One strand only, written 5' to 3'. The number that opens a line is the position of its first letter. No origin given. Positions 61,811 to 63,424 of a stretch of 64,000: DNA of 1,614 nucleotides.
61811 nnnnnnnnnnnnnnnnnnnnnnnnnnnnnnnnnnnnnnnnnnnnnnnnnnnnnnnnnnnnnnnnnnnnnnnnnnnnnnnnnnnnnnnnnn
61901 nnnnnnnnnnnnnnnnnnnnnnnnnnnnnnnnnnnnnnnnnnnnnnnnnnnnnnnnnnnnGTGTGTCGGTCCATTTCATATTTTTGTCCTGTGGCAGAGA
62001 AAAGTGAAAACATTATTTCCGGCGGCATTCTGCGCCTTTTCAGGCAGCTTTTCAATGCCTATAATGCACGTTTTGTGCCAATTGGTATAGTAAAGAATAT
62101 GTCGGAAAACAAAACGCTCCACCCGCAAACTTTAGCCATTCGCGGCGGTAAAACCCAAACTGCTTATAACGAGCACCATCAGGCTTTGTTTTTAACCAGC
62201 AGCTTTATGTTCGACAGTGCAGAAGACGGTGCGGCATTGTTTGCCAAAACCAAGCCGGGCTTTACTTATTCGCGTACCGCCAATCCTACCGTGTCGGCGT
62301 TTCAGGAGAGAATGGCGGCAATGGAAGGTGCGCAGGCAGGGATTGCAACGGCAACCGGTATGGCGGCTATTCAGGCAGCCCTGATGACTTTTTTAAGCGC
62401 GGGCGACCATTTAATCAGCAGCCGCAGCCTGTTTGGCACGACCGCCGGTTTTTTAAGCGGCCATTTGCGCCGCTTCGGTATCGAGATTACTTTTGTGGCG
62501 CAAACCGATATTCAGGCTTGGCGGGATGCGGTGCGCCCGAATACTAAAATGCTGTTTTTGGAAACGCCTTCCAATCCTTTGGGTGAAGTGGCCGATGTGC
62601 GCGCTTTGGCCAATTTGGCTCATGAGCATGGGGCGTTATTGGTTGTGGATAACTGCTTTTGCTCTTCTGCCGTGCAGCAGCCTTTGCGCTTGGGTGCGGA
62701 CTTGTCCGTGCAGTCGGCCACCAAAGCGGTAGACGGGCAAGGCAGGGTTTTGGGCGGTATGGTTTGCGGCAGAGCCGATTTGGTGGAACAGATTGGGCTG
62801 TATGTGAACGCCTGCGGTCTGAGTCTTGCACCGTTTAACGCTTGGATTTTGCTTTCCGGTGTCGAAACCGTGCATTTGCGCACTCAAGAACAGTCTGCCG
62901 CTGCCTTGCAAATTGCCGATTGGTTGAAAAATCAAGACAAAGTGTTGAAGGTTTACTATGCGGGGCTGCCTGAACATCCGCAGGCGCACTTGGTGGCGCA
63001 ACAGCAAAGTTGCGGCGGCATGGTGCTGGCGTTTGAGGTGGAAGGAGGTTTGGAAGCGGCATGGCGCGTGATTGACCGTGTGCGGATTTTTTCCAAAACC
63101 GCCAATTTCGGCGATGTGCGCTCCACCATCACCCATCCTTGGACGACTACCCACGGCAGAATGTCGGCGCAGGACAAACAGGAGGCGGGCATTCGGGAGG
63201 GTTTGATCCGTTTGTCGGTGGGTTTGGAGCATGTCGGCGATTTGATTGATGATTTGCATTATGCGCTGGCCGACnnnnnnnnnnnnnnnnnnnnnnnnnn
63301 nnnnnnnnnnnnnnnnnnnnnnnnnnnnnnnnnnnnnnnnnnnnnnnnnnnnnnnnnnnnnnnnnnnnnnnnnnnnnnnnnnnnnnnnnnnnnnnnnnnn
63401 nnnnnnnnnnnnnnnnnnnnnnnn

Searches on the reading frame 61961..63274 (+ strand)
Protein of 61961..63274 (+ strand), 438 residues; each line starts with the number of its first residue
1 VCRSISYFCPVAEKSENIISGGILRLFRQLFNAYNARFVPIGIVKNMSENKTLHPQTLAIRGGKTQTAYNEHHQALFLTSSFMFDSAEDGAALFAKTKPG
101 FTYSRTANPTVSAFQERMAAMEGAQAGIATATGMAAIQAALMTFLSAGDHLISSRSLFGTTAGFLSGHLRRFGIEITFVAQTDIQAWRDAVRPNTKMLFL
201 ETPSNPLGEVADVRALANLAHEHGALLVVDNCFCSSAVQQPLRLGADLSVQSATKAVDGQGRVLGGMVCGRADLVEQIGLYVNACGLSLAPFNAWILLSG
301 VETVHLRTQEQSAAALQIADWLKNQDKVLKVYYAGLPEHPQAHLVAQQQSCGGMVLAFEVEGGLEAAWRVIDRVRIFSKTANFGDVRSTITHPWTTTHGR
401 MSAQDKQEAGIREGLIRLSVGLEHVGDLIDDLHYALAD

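Call 60: search_protein_families(library=padloc, max_evalue=0.01, proteins=[window:61961-63274:+])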
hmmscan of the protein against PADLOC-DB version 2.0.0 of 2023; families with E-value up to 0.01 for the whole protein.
window:61961-63274:+ (438 aa): 2 families
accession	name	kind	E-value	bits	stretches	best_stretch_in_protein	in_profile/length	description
PDLC02759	SspA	-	0.0001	19.7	1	107-238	39-180/374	SspA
PDLC02657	DndA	-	0.00032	18.1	1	108-233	42-177/372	DndA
